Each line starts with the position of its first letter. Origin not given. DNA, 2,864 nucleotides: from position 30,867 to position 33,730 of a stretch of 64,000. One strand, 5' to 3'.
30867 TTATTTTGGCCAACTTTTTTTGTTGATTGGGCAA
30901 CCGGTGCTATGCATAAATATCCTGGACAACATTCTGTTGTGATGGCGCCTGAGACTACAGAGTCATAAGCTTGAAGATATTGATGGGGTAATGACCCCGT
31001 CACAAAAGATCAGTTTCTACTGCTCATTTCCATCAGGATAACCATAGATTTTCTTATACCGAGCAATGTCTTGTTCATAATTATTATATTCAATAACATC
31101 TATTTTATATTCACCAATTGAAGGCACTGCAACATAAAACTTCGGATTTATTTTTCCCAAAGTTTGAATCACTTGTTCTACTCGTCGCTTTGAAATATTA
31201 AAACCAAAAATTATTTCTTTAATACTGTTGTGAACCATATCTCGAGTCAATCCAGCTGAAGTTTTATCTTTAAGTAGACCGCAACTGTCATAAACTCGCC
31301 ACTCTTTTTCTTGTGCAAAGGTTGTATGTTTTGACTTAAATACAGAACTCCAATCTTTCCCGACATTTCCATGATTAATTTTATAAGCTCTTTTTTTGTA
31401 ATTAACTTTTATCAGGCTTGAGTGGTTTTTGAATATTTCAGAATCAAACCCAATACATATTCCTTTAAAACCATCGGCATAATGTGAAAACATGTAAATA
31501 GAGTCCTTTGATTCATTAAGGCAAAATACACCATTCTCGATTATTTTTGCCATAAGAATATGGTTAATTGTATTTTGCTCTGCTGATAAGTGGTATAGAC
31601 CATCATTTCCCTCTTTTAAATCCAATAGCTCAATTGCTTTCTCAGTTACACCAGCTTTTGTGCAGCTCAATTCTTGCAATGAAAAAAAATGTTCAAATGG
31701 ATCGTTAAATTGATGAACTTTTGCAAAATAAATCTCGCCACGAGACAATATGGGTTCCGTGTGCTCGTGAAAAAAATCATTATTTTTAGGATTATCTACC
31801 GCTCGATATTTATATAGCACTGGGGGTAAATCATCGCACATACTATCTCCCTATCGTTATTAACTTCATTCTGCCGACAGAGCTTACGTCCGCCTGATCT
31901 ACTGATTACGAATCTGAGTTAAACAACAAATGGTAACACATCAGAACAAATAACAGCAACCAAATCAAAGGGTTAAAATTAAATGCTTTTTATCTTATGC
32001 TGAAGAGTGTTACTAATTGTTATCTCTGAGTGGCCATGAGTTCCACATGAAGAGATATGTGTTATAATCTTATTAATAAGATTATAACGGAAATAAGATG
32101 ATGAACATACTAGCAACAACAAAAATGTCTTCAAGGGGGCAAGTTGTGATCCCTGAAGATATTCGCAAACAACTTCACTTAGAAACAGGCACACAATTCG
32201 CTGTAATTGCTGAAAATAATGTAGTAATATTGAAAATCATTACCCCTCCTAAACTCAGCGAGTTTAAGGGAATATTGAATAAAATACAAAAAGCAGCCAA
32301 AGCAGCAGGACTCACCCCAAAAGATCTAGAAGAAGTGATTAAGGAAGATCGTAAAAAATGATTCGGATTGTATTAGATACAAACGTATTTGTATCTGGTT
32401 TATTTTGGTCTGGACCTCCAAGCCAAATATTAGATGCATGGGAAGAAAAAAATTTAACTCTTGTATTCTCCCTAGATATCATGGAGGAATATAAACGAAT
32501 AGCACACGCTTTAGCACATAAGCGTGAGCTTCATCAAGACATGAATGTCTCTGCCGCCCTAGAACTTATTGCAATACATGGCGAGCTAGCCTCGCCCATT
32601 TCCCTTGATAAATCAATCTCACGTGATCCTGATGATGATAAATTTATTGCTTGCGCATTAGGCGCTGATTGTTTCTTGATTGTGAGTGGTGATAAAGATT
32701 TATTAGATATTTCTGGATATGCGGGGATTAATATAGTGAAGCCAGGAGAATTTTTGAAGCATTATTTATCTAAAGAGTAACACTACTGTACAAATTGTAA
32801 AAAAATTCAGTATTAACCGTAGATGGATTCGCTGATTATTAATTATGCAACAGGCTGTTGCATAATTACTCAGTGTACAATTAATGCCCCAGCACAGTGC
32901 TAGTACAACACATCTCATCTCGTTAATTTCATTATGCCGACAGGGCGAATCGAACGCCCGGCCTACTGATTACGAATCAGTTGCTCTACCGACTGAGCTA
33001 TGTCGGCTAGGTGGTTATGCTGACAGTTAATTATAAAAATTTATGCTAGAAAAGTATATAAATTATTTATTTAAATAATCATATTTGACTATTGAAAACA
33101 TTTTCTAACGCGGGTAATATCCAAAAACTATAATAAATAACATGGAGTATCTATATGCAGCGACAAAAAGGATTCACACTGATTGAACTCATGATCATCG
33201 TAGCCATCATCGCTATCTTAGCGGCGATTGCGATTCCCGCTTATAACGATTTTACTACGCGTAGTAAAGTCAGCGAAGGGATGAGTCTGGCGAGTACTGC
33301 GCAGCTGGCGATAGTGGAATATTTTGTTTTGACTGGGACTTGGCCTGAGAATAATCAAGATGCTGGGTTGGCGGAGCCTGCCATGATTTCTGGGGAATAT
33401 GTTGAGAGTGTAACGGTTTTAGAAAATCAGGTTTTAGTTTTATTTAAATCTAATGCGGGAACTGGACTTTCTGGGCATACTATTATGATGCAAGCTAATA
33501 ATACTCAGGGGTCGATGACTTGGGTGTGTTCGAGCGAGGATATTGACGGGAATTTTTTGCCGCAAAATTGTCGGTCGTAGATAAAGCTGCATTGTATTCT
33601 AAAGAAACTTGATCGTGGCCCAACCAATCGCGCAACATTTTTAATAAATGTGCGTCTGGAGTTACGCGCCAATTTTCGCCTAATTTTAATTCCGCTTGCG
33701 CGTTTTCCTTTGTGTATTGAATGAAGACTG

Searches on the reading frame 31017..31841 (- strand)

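Call 5: search_protein_families(library=pfam, proteins=[window:31017-31841:-], max_evalue=0.01)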
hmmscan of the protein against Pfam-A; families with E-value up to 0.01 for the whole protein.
window:31017-31841:- (274 aa): 1 family
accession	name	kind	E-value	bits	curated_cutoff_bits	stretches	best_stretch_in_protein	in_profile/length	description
PF11185.13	DUF2971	-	3.3e-07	32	22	1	117-183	1-89/89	Protein of unknown function (DUF2971)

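Call 6: search_protein_families(library=ncbifam, proteins=[window:31017-31841:-], max_evalue=0.01)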
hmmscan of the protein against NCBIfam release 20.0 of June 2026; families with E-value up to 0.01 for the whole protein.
window:31017-31841:- (274 aa): 1 family
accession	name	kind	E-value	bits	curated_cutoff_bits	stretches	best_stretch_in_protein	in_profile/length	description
NF005148.0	PRK06617.1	equivalog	0.0081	14.9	524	1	65-139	95-165/390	2-octaprenyl-6-methoxyphenyl hydroxylase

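Call 38: search_protein_families(library=padloc, proteins=[window:31017-31841:-], max_evalue=0.1)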
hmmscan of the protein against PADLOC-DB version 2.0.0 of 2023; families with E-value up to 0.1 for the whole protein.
window:31017-31841:- (274 aa): 4 families
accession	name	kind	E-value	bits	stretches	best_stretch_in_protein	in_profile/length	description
PDLC04990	PDC-S31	-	2e-36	124.1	1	6-250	6-256/259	-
PDLC04994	PDC-S31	-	8e-28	95.6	1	4-234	14-253/273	-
PDLC04991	PDC-S31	-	1.7e-26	91.2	1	8-251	2-201/208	-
PDLC04992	PDC-S31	-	2.9e-05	22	1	37-177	2-126/220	-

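Call 39: search_protein_families(library=phrogs, proteins=[window:31017-31841:-], max_evalue=0.1)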
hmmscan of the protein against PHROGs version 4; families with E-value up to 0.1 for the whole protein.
window:31017-31841:- (274 aa): 2 families
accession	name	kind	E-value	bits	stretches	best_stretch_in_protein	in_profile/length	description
phrog_1762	-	unknown function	5.2e-33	115.6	1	6-256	45-299/395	-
phrog_34615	-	unknown function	0.016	15.6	1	31-148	30-146/266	-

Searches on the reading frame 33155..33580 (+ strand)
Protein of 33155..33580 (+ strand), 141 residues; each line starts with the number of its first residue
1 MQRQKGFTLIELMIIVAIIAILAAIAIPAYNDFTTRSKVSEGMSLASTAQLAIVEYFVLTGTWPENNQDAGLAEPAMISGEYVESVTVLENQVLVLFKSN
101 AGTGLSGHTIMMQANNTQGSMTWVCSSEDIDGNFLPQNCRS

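Call 36: search_protein_families(library=pfam, proteins=[window:33155-33580:+], max_evalue=0.001)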
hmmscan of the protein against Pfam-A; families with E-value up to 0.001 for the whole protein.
window:33155-33580:+ (141 aa): 2 families
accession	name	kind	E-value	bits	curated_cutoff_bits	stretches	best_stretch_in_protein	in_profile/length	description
PF00114.24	Pilin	-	4.1e-21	76.4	22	1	35-140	1-108/108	Pilin (bacterial filament)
PF07963.17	N_methyl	-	5.7e-10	38.8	21.2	1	1-27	1-27/27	Prokaryotic N-terminal methylation motif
